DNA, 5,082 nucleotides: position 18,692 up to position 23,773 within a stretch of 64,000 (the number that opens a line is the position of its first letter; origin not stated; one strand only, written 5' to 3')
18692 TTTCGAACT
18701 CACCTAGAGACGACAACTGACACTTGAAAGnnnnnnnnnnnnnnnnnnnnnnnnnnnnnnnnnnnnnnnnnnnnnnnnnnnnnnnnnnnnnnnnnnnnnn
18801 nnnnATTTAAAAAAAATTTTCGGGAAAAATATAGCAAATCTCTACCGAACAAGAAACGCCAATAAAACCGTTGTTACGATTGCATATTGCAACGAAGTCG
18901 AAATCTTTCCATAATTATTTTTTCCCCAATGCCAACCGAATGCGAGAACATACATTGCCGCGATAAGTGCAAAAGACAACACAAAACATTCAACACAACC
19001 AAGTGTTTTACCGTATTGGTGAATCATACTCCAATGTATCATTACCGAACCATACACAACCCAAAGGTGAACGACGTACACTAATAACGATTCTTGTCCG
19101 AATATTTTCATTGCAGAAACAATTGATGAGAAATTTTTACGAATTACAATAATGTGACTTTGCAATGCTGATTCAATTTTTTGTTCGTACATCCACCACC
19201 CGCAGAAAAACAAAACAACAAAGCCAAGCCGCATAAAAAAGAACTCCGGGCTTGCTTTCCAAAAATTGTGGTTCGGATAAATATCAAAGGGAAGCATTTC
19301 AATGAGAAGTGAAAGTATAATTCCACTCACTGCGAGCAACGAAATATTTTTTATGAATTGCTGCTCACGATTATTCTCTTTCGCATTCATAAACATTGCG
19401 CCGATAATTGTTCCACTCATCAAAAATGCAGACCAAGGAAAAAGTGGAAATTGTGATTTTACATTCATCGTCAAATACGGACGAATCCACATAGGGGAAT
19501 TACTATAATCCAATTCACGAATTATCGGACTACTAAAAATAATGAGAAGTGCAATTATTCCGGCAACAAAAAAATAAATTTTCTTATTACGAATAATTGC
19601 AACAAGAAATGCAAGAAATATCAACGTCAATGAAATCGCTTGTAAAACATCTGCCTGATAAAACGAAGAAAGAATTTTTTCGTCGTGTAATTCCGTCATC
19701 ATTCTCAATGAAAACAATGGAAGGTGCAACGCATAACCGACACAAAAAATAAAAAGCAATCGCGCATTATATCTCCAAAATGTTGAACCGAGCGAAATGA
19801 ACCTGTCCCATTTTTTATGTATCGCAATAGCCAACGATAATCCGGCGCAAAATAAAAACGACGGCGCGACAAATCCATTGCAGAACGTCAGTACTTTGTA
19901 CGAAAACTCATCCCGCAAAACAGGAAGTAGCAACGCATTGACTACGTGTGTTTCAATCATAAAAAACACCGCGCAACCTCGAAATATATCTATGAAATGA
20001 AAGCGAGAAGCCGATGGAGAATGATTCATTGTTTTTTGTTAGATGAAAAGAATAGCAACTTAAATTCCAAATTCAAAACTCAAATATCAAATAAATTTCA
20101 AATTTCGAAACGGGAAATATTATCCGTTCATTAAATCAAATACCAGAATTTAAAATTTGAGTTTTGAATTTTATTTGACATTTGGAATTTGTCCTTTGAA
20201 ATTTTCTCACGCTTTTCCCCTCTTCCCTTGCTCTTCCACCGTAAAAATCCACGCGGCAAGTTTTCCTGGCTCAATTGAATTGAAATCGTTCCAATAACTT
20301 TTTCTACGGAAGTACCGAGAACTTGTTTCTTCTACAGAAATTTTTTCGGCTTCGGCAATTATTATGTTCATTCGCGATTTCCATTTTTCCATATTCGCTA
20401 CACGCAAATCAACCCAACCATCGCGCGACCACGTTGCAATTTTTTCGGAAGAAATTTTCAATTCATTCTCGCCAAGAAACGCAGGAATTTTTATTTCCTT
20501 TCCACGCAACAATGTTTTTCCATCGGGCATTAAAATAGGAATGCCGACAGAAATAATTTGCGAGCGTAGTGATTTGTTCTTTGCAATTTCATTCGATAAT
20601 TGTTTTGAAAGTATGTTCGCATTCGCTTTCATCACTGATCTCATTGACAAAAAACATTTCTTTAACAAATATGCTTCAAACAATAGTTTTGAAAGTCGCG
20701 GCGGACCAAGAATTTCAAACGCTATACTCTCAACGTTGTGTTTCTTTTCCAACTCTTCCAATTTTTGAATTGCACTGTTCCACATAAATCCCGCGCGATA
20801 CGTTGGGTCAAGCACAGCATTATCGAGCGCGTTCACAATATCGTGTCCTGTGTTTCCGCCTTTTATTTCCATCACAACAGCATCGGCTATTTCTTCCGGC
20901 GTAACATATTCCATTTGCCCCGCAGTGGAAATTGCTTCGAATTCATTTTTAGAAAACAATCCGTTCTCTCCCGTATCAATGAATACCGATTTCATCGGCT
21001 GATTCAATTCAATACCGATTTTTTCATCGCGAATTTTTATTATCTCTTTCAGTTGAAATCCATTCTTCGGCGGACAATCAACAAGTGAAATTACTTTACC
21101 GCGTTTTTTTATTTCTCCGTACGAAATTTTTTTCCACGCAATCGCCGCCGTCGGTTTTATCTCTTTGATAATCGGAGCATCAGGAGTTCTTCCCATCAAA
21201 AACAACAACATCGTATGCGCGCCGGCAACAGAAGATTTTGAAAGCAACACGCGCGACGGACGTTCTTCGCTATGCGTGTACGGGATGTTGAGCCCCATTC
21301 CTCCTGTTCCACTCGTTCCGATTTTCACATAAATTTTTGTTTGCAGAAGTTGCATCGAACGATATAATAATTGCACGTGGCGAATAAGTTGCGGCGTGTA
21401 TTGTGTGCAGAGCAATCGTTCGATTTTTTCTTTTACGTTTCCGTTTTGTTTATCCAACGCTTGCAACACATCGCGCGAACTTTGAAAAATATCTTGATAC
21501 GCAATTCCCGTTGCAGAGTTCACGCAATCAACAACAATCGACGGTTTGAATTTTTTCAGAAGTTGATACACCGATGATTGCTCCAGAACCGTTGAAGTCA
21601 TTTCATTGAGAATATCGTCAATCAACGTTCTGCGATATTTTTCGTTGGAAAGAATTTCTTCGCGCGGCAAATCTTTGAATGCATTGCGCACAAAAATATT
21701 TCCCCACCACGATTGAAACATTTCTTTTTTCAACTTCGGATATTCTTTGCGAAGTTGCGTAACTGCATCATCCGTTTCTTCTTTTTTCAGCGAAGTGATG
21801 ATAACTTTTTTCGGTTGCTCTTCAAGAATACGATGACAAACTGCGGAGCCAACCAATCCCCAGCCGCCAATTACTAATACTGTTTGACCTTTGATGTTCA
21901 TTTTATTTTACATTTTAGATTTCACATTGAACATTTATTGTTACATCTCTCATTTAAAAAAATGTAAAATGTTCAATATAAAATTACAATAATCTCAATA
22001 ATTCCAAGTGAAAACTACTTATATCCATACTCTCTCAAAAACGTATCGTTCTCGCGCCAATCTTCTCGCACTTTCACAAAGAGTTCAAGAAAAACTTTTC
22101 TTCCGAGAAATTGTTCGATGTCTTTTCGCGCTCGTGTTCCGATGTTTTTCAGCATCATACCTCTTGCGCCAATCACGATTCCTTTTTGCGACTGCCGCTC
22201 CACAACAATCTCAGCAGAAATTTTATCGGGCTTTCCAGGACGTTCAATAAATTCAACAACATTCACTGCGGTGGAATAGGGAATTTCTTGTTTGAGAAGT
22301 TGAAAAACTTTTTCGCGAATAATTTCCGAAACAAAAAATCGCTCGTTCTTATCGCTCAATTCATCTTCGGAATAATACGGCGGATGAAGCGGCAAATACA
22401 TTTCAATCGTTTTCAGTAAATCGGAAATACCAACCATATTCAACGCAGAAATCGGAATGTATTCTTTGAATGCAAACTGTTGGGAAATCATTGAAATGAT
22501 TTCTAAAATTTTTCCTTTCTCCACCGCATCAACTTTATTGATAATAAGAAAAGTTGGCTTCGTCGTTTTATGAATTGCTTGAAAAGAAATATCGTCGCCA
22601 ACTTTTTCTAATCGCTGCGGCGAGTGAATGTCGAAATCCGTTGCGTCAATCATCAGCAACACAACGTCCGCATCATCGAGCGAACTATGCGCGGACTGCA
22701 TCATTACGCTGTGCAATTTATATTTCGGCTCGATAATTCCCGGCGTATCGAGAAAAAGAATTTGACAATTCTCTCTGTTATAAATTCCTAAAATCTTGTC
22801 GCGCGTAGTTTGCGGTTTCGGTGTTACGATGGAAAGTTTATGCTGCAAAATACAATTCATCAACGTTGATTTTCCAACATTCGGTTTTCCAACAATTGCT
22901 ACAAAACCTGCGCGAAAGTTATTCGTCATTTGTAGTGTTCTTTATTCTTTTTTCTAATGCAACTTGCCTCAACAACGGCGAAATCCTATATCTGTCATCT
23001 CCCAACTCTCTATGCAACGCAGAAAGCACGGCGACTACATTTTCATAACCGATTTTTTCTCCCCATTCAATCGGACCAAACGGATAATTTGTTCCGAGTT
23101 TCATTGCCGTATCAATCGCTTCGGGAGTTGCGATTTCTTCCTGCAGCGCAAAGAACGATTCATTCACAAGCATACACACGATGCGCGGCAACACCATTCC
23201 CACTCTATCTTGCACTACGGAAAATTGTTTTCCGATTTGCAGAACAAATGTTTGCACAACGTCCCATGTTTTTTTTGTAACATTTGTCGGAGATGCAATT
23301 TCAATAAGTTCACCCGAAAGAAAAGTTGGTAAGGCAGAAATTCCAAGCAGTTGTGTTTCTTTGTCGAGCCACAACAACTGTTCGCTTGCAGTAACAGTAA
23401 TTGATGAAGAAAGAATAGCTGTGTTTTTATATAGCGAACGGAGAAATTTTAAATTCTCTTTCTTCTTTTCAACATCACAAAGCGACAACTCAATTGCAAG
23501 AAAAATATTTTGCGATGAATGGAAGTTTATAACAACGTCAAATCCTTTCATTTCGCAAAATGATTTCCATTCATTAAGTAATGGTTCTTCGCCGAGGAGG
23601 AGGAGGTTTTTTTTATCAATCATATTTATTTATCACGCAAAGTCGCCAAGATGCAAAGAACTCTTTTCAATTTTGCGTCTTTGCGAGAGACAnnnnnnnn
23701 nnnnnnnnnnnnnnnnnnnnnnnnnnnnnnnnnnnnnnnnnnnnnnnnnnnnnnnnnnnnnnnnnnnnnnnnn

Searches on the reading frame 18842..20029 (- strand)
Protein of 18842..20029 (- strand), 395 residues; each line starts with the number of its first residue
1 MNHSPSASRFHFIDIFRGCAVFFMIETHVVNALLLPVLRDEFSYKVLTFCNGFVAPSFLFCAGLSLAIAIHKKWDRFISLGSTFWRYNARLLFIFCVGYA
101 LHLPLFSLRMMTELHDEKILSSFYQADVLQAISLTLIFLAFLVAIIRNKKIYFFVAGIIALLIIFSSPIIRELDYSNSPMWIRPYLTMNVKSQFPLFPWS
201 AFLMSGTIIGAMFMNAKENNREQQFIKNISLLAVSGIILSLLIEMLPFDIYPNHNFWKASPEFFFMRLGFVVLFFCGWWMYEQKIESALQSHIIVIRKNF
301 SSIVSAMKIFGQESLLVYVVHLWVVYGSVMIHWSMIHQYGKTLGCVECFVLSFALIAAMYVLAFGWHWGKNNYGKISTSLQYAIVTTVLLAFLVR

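Call 50: search_protein_families(library=pfam, proteins=[window:18842-20029:-], max_evalue=0.00001)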
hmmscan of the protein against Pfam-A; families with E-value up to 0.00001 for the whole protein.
window:18842-20029:- (395 aa): 2 families
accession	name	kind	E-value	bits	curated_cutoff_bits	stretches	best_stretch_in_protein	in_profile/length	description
PF07786.18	HGSNAT_cat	-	3e-18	66.6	22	1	9-234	1-208/222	Heparan-alpha-glucosaminide N-acetyltransferase, catalytic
PF01757.29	Acyl_transf_3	-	3.5e-09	36.6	31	1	11-346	2-308/326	Acyltransferase domain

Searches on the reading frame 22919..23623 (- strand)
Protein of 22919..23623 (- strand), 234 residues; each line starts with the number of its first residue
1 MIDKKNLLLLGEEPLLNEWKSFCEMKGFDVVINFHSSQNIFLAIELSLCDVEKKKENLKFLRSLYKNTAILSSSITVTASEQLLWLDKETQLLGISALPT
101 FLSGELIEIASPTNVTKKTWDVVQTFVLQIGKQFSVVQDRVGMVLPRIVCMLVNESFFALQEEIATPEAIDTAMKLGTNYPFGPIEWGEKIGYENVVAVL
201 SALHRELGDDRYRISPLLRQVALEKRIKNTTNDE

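Call 50: search_protein_families(library=pfam, proteins=[window:22919-23623:-], max_evalue=0.00001)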
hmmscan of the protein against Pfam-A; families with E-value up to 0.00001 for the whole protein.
window:22919-23623:- (234 aa): 1 family
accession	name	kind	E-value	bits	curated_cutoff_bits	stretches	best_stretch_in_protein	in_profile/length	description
PF00725.27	3HCDH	-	8.2e-19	68.4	22.1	1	142-232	1-91/97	3-hydroxyacyl-CoA dehydrogenase, C-terminal domain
